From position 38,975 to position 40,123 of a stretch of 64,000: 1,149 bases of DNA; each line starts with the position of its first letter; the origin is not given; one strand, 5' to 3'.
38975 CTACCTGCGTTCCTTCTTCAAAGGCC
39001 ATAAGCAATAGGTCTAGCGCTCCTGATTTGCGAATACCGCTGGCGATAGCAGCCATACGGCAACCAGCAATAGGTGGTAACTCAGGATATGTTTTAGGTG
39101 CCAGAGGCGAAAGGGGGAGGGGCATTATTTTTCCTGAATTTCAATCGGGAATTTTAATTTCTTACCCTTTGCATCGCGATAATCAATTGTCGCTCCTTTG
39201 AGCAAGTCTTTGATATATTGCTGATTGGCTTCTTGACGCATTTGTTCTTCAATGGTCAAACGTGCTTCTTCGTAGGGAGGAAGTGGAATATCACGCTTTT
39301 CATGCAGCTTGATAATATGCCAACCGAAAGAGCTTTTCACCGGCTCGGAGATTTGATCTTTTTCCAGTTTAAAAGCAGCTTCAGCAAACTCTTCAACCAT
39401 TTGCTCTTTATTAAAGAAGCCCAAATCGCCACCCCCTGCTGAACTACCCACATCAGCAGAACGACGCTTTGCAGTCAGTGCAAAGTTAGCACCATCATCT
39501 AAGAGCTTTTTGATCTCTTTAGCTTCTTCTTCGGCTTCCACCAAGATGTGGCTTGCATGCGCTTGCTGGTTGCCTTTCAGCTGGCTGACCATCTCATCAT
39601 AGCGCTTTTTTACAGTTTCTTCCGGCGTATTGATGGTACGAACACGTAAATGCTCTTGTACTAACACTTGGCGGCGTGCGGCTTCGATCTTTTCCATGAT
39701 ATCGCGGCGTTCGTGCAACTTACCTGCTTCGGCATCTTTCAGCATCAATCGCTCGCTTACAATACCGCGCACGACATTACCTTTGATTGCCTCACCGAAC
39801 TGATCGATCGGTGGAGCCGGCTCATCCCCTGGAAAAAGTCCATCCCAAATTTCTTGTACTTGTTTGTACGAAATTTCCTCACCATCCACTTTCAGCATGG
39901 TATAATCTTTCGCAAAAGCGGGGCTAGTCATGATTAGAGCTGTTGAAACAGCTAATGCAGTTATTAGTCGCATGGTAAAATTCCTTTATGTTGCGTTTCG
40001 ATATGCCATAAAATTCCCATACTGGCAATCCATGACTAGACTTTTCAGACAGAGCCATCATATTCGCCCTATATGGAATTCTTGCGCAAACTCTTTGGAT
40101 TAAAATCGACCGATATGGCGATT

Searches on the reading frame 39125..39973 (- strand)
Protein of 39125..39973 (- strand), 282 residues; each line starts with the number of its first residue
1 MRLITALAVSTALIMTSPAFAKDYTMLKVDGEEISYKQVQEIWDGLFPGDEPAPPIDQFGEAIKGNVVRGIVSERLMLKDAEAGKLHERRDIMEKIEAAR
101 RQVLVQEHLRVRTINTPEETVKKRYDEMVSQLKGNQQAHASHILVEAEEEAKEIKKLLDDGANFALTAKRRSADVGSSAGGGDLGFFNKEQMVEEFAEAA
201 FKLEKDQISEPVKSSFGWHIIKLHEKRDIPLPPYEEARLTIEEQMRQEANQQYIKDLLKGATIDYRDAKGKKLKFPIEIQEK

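Call 91: search_protein_families(library=pfam, proteins=[window:39125-39973:-], max_evalue=0.05)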
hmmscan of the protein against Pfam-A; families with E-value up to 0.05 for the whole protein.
window:39125-39973:- (282 aa): 5 families
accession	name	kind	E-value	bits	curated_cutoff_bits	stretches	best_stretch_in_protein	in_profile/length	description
PF13616.12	Rotamase_3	-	1e-23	84.5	22.5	1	129-227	7-116/116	PPIC-type PPIASE domain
PF00639.27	Rotamase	-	5e-23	82.3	21.7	1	145-225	16-97/97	PPIC-type PPIASE domain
PF13145.12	Rotamase_2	-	3.1e-16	60.7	27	1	117-238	2-120/121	PPIC-type PPIASE domain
PF13624.11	SurA_N_3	-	0.0093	16.2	27.2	0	24-87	39-107/162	SurA-like N-terminal domain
PF13623.11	SurA_N_2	-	0.02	15.2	28.5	0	21-82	38-104/145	SurA-like N-terminal domain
